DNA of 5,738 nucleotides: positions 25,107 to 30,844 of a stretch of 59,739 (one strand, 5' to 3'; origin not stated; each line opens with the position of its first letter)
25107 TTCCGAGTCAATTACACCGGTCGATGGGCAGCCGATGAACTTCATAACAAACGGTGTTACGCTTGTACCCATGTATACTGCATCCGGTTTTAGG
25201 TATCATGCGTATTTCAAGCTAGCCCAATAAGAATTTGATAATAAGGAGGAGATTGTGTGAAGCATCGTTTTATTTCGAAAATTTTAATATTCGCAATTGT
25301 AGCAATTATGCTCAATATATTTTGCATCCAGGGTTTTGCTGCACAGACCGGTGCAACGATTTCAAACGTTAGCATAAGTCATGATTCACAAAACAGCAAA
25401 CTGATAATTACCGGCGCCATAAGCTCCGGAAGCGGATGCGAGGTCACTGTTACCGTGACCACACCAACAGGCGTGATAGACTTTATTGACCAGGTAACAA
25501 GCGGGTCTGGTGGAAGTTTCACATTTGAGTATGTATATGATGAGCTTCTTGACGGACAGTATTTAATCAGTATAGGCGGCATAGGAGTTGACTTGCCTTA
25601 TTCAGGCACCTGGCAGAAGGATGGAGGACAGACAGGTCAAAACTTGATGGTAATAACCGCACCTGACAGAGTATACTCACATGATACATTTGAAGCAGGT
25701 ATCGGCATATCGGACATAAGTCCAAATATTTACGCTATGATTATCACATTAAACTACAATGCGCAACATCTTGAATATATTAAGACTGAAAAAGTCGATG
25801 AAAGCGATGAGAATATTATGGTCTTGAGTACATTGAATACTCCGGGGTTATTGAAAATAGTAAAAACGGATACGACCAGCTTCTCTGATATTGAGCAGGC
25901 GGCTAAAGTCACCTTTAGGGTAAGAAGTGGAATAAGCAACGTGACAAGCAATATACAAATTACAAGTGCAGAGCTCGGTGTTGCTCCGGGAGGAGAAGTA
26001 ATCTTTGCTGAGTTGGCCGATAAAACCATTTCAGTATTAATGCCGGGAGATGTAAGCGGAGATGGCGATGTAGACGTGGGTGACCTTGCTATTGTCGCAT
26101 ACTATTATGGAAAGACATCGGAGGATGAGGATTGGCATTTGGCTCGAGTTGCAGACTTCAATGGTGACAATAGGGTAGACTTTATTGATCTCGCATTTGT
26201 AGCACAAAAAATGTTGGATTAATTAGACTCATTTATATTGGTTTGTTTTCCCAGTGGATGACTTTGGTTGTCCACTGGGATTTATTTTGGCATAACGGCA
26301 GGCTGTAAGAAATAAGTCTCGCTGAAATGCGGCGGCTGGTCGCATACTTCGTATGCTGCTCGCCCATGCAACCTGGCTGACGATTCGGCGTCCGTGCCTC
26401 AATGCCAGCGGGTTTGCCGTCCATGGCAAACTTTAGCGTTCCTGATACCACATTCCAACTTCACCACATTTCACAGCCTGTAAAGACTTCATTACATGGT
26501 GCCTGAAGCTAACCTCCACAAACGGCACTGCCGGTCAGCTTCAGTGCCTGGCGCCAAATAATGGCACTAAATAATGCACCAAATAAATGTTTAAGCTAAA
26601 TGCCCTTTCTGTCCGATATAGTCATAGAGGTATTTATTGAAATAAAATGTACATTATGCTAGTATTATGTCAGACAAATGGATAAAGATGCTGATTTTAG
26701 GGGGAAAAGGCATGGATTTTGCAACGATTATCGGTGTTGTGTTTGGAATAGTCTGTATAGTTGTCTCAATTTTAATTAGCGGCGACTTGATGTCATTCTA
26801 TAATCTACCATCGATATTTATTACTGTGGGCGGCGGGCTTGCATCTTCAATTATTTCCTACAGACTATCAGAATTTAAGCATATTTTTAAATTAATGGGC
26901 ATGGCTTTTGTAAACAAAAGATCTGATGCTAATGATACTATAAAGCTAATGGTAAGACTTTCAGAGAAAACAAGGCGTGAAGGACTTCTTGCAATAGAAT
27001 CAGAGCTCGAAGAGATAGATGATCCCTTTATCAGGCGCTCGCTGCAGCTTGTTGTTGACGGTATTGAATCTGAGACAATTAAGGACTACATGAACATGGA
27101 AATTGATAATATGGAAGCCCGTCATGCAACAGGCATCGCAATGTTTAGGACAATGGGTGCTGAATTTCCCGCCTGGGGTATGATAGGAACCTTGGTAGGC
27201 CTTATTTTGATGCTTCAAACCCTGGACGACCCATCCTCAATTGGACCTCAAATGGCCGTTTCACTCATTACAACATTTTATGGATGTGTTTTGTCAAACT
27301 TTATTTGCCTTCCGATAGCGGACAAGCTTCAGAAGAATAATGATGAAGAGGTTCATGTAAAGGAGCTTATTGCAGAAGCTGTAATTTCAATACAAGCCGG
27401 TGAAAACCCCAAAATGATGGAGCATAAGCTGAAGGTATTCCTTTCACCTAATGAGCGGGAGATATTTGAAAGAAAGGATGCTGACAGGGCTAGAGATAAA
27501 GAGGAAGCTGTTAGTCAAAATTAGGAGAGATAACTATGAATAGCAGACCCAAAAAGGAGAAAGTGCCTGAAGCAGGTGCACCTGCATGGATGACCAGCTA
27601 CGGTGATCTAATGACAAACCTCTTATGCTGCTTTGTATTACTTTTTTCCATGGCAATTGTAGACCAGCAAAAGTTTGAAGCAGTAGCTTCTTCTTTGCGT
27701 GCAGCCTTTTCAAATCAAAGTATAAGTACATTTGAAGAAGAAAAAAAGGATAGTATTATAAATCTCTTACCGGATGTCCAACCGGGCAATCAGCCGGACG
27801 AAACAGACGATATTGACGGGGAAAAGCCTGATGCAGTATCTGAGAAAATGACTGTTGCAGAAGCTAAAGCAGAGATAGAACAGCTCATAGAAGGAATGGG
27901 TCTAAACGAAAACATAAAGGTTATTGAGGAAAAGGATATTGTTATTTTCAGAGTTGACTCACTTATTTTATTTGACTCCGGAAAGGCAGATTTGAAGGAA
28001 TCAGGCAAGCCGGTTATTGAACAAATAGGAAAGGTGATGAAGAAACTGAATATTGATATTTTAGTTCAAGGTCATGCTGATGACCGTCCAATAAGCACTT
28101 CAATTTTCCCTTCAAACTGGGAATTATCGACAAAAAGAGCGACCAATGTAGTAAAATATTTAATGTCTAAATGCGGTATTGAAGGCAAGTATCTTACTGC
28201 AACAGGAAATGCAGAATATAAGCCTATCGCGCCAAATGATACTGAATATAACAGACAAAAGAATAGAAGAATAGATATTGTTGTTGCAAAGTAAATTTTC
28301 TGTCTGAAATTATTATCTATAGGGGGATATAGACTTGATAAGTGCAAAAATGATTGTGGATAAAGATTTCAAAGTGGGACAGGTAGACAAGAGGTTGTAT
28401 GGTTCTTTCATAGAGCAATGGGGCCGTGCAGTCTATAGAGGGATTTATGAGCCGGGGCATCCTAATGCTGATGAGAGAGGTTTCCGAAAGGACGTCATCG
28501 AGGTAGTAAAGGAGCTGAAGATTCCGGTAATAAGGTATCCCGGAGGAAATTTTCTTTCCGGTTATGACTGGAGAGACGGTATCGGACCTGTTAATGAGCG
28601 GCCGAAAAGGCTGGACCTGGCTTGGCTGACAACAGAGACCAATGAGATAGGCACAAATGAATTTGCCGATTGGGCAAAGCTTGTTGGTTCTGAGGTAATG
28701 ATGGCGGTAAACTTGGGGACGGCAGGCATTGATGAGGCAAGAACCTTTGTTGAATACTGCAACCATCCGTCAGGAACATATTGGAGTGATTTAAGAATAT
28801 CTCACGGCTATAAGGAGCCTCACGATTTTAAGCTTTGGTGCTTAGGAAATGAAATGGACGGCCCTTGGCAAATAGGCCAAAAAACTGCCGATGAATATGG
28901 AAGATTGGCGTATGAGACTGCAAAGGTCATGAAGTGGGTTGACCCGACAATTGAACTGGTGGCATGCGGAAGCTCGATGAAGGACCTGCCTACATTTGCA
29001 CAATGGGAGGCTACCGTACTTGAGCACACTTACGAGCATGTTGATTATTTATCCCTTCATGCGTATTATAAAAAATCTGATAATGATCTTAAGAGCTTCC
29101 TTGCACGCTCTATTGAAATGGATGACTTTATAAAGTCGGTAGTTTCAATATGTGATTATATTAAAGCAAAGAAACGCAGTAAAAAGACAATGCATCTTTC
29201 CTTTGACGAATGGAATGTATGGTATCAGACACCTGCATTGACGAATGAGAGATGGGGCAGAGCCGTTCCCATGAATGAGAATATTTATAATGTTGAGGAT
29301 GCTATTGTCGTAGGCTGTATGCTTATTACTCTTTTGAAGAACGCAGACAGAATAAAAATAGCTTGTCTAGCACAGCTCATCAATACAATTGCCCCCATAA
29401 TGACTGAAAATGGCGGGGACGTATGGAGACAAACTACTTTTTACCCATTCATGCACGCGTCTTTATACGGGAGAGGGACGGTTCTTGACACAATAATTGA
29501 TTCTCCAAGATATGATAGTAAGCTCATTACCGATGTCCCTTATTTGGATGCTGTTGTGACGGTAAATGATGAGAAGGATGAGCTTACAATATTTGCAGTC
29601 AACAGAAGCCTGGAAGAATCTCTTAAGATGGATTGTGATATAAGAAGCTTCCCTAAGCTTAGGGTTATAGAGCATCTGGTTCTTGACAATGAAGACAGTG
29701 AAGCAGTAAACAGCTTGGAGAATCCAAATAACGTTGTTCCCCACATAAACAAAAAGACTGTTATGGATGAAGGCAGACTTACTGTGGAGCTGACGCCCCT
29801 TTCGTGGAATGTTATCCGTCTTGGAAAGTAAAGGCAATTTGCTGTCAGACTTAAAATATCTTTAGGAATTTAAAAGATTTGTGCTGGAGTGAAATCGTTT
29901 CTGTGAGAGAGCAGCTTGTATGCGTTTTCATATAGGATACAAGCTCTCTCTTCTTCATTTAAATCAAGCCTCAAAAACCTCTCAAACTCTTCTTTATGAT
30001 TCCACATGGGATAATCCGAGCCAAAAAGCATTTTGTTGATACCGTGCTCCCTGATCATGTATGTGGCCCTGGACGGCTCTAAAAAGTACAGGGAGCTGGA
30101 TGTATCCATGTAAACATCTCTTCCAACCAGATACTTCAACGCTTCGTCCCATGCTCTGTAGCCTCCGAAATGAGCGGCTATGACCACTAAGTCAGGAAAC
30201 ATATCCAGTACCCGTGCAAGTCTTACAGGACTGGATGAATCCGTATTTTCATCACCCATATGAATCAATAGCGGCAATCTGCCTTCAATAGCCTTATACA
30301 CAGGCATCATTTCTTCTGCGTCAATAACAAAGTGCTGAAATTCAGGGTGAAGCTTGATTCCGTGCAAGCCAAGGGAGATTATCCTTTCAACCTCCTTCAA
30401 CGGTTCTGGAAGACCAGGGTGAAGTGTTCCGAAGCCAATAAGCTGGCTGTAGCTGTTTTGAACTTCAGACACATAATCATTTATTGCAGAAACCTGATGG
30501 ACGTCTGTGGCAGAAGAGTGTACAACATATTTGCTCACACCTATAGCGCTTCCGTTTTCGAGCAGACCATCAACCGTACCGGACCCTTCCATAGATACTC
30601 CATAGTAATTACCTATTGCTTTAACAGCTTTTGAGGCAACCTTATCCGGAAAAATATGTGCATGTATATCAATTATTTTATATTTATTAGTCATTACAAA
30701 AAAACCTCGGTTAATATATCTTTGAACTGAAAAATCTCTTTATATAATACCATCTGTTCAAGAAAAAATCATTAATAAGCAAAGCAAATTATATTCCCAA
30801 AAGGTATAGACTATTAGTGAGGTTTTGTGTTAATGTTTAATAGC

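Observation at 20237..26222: Two-tier cohesin / dockerin / SLH scaffold encoded around a GH127-type beta-L-arabinofuranosidase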

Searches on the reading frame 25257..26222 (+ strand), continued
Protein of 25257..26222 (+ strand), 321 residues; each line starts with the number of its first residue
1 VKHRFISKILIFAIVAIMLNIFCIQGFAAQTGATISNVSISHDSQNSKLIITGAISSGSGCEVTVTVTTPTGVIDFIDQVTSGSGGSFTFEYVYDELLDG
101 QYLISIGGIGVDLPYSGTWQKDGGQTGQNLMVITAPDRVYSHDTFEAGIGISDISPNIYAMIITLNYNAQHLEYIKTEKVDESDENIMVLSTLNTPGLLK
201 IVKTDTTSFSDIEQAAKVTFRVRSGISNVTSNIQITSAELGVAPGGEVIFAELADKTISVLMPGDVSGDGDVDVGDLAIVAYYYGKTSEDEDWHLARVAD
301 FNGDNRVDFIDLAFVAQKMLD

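Call 50: fold_search(model_id=the predicted structure, library=pdb)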
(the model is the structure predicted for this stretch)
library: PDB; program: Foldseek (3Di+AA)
matches with E <= 10: 1995; with E <= 0.001: 308
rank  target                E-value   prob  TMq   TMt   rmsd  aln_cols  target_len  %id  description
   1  2vo8                  1.3e-10  1.00  0.36  0.81   3.4       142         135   22  Cohesin module from Clostridium perfringens ATCC13124 family 33 glycoside hydrolase. (released 2008-09-02)
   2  2jh2_C                3.2e-10  1.00  0.35  0.82   2.7       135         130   22  X-ray crystal structure of a cohesin-like module from Clostridium perfringens (released 2007-11-06)
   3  2jh2_A                6.4e-10  1.00  0.35  0.80   2.9       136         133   22  X-ray crystal structure of a cohesin-like module from Clostridium perfringens (released 2007-11-06)
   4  2jh2_B                7.6e-10  1.00  0.36  0.81   2.8       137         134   22  X-ray crystal structure of a cohesin-like module from Clostridium perfringens (released 2007-11-06)
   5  2w1n                  4.8e-09  1.00  0.36  0.49   2.7       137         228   22  cohesin and fibronectin type-III double module construct from the Clostridium perfringens glycoside hydrolase GH84C (released 2009-02-03)
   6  2o4e_MODEL_1_A        6.3e-09  1.00  0.35  0.63   3.2       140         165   24  The solution structure of a protein-protein interaction module from a family 84 glycoside hydrolase of Clostri (released 2007-11-06)
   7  8xfg_A                5.9e-08  1.00  0.27  0.14  17.6       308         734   10  Cryo-EM structure of integrin ITGAV, ITGB3 and CYCLO (RGDFK) complex, conformation 1 (released 2024-12-18)
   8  6avq_A                1.3e-07  1.00  0.28  0.13  11.2       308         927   11  The Therapeutic Antibody LM609 Selectively Inhibits Ligand Binding to Human alpha-V beta-3 Integrin via Steric Hindran (released 2017-11-01)
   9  6kgf_C                1.4e-07  1.00  0.34  0.68   3.7       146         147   17  Crystal structure of CaDoc0917(R16D)-CaCohA2 complex at pH 8.2 (released 2020-07-08)
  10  3ije_A                1.8e-07  1.00  0.27  0.13  11.2       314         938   10  Crystal structure of the complete integrin alhaVbeta3 ectodomain plus an Alpha/beta transmembrane fragment (released 2009-09-29)
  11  6kgd_A                1.9e-07  1.00  0.34  0.70   3.8       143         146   17  Crystal structure of CaDoc0917(R49D)-CaCohA2 complex at pH 8.0 (released 2020-07-08)
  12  6kgc_A                2.0e-07  1.00  0.33  0.69   3.8       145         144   16  Crystal structure of CaDoc0917(R49D)-CaCohA2 complex at pH 5.4 (released 2020-07-08)
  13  1g1k_A                2.3e-07  1.00  0.32  0.66   4.0       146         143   16  COHESIN MODULE FROM THE CELLULOSOME OF CLOSTRIDIUM CELLULOLYTICUM (released 2000-11-22)
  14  6kge_A                2.6e-07  1.00  0.33  0.70   3.7       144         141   17  Crystal structure of CaDoc0917(R16D)-CaCohA2 complex at pH 5.5 (released 2020-07-08)
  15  9iuj_A                2.9e-07  1.00  0.27  0.13  16.8       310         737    9  Integrin alpha-v beta-3 in complex with rhodostomin (released 2025-07-30)
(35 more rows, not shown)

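Call 61: find_related_loci(query=A3, collection=metagenome_contigs, flank=6000)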
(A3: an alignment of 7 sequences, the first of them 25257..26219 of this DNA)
Query A3 (321 aa) in metagenome_contigs; peptide patterns used: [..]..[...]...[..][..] (x = any residue, [..] = any of these).
274 stretches matched a pattern; 40 encode a relative of the query (tblastn E <= 1e-3); 39 distinct loci.
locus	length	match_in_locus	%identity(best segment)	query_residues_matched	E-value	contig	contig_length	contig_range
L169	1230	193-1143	64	1-321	1e-147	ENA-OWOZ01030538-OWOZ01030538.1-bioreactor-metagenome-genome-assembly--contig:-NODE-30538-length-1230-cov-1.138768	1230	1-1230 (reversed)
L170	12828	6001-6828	56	128-321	3e-21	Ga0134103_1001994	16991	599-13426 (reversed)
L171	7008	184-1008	63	128-321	2e-20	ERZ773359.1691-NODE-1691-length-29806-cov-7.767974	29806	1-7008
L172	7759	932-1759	60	128-321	9e-20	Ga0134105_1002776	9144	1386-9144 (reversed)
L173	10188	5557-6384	60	128-321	9e-20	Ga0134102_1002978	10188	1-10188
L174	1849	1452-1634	59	259-319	3e-19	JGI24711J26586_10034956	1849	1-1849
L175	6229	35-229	60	259-321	7e-19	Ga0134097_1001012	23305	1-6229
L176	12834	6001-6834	34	125-321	3e-18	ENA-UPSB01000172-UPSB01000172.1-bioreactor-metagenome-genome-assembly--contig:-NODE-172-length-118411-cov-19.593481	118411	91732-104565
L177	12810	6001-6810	62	131-319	5e-18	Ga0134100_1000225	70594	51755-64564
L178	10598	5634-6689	64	133-321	5e-18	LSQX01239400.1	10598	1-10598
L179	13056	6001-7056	64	133-321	5e-18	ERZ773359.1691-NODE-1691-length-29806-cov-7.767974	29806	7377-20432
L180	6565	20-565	57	220-319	5e-18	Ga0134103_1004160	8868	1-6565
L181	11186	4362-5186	57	128-321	5e-18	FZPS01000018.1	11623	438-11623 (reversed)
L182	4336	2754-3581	55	128-321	6e-18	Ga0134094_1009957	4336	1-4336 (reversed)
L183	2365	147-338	61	259-320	6e-18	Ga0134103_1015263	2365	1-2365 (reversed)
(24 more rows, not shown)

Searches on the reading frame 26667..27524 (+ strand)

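Call 3: search_protein_families(library=pfam, proteins=[window:26667-27524:+], max_evalue=0.01)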
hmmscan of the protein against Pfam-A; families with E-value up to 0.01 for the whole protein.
window:26667-27524:+ (285 aa): 2 families
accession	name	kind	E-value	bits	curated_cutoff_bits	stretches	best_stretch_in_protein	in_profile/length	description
PF01618.21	MotA_ExbB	-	8.9e-30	103.5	22.9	1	115-232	3-125/127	MotA/TolQ/ExbB proton channel family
PF20560.3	MotA_N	-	2e-07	31.5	27.3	1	21-106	1-91/91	Motility protein A N-terminal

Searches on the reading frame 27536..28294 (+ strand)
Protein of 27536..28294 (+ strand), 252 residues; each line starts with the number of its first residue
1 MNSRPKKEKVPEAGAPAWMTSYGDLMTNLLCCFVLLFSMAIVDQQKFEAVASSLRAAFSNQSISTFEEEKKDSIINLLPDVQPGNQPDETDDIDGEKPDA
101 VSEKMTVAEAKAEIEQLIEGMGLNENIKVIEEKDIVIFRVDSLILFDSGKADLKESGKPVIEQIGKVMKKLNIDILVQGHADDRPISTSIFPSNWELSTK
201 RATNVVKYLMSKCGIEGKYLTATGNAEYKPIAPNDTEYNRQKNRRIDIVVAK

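Call 3: search_protein_families(library=pfam, proteins=[window:27536-28294:+], max_evalue=0.01)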
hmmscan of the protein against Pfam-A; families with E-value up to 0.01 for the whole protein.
window:27536-28294:+ (252 aa): 2 families
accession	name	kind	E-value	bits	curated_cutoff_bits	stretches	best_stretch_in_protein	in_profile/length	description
PF13677.11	MotB_plug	-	3e-19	68.8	24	1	6-58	5-58/58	Membrane MotB of proton-channel complex MotA/MotB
PF00691.25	OmpA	-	1.8e-17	63.9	27.2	1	145-244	1-98/98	OmpA family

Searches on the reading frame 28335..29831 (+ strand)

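Call 3: search_protein_families(library=pfam, proteins=[window:28335-29831:+], max_evalue=0.01)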
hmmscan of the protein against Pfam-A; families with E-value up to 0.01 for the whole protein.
window:28335-29831:+ (498 aa): 2 families
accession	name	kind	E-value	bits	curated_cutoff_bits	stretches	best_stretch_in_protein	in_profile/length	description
PF06964.18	Alpha-L-AF_C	-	8.5e-50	169.6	27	1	291-490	1-165/165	Alpha-L-arabinofuranosidase C-terminal domain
PF01229.23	Glyco_hydro_39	-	0.0026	17.1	26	1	165-295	152-273/472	Glycosyl hydrolases family 39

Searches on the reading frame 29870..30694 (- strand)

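Call 58: search_protein_families(library=pfam, proteins=[window:29870-30694:-], max_evalue=0.001)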
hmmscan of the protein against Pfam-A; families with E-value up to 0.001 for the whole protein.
window:29870-30694:- (274 aa): 1 family
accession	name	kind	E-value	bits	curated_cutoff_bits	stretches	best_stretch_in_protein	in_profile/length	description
PF04909.20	Amidohydro_2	-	6.1e-28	98.8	26.4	1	8-262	1-287/289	Amidohydrolase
